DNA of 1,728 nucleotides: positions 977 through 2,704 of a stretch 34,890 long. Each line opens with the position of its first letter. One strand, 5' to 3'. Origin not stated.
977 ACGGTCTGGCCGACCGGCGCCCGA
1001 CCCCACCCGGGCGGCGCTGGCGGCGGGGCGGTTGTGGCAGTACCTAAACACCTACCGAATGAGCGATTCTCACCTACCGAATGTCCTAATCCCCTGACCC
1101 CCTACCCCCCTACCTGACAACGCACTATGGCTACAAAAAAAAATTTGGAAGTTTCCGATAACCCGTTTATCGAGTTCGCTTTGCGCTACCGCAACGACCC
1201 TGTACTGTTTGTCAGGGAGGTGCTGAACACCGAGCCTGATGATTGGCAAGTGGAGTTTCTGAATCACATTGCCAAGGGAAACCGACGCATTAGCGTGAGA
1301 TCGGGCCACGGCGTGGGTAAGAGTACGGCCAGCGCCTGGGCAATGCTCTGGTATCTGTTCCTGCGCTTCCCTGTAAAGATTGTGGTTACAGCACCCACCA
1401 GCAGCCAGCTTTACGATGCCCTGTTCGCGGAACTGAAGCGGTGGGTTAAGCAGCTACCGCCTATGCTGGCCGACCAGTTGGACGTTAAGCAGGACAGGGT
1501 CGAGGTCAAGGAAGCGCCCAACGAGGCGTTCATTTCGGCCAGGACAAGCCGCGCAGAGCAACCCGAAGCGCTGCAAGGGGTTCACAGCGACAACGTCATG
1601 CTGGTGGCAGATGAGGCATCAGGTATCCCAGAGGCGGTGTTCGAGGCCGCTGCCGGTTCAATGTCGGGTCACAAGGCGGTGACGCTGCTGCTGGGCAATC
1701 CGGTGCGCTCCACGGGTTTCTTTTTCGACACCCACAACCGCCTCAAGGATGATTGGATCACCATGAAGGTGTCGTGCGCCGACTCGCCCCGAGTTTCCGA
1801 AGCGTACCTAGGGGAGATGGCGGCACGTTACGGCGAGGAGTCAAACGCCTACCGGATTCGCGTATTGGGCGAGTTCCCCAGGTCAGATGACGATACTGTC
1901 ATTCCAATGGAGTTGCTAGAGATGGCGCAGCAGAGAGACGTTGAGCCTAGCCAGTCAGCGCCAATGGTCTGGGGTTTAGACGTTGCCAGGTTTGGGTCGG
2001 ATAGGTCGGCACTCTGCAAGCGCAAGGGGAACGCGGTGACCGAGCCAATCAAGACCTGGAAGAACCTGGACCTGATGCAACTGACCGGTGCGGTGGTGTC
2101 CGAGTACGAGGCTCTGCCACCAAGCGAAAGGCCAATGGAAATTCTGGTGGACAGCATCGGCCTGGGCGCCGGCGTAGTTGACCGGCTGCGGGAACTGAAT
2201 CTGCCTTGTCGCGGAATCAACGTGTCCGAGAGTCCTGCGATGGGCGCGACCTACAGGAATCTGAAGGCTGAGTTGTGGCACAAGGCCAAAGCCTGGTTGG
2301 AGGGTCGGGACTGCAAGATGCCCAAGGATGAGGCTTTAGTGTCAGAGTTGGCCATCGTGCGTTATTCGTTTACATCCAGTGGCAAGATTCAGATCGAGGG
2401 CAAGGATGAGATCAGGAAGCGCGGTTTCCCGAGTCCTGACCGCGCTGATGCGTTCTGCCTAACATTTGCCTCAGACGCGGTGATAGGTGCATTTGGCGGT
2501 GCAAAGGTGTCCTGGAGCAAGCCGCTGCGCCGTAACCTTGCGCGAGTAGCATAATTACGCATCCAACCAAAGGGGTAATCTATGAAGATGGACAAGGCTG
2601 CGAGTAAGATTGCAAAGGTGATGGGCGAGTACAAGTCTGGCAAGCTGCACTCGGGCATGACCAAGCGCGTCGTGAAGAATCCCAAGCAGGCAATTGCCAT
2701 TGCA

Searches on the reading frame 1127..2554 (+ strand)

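Call 33: search_protein_families(library=phrogs, proteins=[window:1127-2554:+], max_evalue=0.00001)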
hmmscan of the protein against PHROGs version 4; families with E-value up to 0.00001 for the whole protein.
window:1127-2554:+ (475 aa): 3 families
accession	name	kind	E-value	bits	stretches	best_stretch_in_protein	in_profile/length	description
phrog_5902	-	unknown function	2.1e-59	202.6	1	11-323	8-328/359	-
phrog_2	-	head and packaging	1.1e-46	161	1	22-450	251-592/807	terminase large subunit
phrog_675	-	head and packaging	1.2e-10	41.4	1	22-181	35-179/576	terminase large subunit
